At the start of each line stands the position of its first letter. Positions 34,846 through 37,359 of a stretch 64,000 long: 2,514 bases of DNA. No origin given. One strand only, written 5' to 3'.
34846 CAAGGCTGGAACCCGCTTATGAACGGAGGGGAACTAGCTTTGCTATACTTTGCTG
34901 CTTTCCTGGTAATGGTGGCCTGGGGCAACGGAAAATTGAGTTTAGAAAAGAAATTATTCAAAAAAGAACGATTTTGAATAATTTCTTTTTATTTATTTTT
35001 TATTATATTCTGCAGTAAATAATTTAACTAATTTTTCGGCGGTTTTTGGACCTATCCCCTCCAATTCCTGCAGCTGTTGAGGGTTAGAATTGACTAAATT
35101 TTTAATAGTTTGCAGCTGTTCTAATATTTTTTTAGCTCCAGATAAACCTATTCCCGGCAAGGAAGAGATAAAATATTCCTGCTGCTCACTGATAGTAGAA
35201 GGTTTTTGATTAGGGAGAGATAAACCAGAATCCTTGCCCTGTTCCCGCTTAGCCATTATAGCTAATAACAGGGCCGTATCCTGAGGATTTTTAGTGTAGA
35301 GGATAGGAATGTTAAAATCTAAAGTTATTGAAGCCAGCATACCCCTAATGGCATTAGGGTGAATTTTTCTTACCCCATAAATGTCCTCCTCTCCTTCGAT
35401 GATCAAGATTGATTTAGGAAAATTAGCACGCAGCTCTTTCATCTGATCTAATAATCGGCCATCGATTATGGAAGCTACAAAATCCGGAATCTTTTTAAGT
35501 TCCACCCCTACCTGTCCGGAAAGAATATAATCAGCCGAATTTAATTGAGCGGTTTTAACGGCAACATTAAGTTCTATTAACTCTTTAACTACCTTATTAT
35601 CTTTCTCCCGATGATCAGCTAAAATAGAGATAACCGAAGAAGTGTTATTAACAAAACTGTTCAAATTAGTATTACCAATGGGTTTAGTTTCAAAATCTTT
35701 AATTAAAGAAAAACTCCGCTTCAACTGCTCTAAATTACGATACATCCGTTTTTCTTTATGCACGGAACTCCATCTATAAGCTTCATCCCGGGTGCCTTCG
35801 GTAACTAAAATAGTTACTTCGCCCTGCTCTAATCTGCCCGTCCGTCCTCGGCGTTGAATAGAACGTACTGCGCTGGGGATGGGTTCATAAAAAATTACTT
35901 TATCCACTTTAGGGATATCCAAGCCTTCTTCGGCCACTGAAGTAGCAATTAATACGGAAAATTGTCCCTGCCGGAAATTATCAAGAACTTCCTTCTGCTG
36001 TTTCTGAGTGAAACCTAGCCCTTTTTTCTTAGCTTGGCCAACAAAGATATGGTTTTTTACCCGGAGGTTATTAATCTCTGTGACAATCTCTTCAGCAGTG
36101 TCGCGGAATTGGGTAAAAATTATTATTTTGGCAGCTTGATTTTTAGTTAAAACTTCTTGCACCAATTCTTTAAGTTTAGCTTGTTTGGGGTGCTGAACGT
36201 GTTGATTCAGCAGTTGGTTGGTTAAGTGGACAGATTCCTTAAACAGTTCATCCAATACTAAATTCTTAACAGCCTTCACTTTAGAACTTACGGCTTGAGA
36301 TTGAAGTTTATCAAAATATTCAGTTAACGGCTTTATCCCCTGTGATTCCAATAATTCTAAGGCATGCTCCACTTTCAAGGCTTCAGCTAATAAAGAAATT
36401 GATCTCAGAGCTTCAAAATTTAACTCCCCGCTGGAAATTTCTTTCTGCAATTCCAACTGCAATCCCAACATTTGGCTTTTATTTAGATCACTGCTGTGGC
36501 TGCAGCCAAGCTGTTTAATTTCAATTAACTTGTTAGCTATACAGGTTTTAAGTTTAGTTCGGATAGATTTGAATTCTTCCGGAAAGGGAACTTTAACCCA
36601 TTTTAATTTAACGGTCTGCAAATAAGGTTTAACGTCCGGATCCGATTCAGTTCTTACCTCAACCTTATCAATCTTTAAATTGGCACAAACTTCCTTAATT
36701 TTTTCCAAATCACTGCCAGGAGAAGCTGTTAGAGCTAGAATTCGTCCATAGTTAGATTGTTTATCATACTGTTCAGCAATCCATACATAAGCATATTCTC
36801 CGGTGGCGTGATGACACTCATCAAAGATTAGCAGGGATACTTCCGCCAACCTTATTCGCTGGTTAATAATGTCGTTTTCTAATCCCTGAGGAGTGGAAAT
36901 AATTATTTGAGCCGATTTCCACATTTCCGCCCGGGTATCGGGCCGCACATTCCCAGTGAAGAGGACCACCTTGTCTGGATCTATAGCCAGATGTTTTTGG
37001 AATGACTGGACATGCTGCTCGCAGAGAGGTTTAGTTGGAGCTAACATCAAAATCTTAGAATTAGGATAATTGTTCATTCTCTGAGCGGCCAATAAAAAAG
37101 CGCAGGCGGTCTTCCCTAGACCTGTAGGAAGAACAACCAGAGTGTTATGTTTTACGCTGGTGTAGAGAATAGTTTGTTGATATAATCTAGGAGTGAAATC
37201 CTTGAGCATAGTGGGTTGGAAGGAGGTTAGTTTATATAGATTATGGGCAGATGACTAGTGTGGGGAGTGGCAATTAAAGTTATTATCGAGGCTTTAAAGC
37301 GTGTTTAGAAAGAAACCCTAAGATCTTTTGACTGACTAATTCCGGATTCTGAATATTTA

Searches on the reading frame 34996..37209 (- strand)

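Call 62: search_protein_families(library=pfam, proteins=[window:34996-37209:-], max_evalue=0.00001)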
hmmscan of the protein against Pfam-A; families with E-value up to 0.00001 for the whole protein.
window:34996-37209:- (738 aa): 8 families
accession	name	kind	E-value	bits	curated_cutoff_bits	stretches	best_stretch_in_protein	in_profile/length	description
PF02732.21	ERCC4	-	3.3e-28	98.8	24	1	532-651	2-139/140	ERCC4 domain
PF00270.35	DEAD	-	6.8e-27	94.7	26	1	12-170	5-166/167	DEAD/DEAH box helicase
PF04851.21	ResIII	-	1.7e-23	83.8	22.5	1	6-164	3-162/164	Type III restriction enzyme, res subunit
PF00271.37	Helicase_C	-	4e-23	82.2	23.5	1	345-460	2-109/110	Helicase conserved C-terminal domain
PF21210.2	RNA_helicase_helical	-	2.1e-16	60.4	27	1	222-327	2-107/108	Putative ATP-dependent RNA helicase, helical bundle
PF14520.12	HHH_5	-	3.1e-10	40.8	27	1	682-728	5-52/57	Helix-hairpin-helix domain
PF12826.13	HHH_2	-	1.2e-07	32.3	27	1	683-737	7-61/64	Helix-hairpin-helix motif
PF00633.29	HHH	-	3.1e-06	27.2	24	0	702-727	2-27/30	Helix-hairpin-helix motif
